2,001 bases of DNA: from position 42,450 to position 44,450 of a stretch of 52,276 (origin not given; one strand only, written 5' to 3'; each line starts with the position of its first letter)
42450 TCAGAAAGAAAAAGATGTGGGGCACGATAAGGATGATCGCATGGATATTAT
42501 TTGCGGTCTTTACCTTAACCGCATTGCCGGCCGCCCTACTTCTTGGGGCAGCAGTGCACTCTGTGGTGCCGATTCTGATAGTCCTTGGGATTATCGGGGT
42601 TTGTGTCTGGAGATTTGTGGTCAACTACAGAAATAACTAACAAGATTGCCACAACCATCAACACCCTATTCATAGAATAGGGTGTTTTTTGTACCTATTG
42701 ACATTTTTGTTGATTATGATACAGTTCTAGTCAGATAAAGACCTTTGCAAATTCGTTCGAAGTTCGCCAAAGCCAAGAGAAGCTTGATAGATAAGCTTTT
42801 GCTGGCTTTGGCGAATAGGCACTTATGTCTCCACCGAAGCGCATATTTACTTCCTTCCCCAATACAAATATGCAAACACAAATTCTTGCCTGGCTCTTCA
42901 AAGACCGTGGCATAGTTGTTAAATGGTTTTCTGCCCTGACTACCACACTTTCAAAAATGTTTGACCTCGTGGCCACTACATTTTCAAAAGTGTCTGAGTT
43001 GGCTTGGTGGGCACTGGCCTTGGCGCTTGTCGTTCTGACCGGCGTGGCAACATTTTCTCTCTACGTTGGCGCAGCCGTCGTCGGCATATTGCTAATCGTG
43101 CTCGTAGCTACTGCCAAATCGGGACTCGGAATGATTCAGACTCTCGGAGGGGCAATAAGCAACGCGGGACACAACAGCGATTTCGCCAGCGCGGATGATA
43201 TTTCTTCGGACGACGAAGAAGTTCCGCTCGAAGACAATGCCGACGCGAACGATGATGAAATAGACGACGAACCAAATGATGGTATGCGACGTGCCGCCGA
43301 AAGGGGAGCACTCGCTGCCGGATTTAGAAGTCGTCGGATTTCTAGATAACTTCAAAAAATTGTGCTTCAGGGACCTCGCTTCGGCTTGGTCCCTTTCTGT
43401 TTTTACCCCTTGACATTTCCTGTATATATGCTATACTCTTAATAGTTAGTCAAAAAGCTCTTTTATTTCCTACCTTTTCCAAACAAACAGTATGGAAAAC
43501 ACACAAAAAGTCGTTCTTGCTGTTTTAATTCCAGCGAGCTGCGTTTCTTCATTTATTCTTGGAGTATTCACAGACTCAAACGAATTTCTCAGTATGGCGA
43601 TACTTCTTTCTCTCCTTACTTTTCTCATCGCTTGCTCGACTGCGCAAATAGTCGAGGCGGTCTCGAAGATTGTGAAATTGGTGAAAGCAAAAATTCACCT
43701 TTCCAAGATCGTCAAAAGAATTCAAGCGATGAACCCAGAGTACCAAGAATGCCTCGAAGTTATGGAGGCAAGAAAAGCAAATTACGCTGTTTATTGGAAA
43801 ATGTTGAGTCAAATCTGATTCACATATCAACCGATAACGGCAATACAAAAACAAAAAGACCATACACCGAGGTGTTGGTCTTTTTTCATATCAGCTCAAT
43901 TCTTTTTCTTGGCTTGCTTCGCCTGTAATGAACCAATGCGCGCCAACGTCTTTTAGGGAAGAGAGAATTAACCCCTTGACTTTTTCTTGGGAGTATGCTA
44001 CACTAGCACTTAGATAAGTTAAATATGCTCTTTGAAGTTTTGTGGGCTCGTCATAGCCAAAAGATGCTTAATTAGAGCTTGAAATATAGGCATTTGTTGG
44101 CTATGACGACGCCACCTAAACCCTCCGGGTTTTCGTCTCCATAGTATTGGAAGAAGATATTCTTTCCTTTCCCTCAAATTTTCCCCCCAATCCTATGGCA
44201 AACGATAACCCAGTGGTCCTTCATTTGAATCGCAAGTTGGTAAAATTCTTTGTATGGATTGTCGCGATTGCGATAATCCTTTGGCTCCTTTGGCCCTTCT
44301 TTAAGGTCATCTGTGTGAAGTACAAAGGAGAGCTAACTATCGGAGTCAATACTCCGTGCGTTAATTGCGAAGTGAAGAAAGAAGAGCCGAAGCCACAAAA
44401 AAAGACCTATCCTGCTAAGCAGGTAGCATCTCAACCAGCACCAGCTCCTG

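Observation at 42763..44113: The same leader hairpin recurs 40 kb away upstream of two membrane-protein genes (copies 4-5)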

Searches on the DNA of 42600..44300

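Call 17: search_rna_families(source=window, start=42600, end=44300, threshold=evalue, max_evalue=10)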
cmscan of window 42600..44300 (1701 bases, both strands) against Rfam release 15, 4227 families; matches with E-value up to 10: 7.
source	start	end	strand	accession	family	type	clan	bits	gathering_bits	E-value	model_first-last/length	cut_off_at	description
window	44036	44121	+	RF04144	MIR9783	Gene; miRNA;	-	25.8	100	0.022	13-83/95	no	MIR9783 microRNA precursor family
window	43843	43915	+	RF00242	ctRNA_pT181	Gene; antisense;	-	22.9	56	4.3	1-94/94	no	ctRNA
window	42612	42691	+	RF02428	SpF11_sRNA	Gene; sRNA;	-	19.8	54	6.3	1-95/95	no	Streptococcus sRNA SpF11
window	42761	42817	-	RF04210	MIR8643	Gene; miRNA;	-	19.7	135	0.77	1-150/150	no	MIR8643 microRNA precursor family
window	42660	42710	-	RF02844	RefA9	Gene; antisense;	-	18.7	49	8.7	1-64/64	no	Enterococcus sRNA A9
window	43538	43584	-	RF01739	Glutamine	Cis-reg; riboswitch;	-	15.7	35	4.6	1-53/53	no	Glutamine riboswitch aptamer (glnA leader)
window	43283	43395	+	RF01400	istR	Gene; antitoxin;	-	14.5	45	7.2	1-130/130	no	istR Hfq binding RNA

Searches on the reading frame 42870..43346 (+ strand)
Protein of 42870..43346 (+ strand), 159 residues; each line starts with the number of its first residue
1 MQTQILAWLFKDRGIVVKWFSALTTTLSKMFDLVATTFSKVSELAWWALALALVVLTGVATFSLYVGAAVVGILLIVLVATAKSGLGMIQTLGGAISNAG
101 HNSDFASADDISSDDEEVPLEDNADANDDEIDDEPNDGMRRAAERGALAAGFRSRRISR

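Call 49: search_protein_families(library=pfam, max_evalue=0.01, proteins=[window:42870-43346:+])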
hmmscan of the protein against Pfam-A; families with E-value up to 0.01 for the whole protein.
window:42870-43346:+ (159 aa): 0 families

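Call 75: find_homologous_proteins(query=window:42870-43346:+, max_evalue=0.001)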
Query window:42870-43346:+ (159 aa): 1 proteins with E <= 0.001 among 1453 candidates.
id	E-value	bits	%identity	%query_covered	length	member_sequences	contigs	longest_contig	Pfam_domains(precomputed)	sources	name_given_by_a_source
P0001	1.5e-94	332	100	100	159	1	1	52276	-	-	-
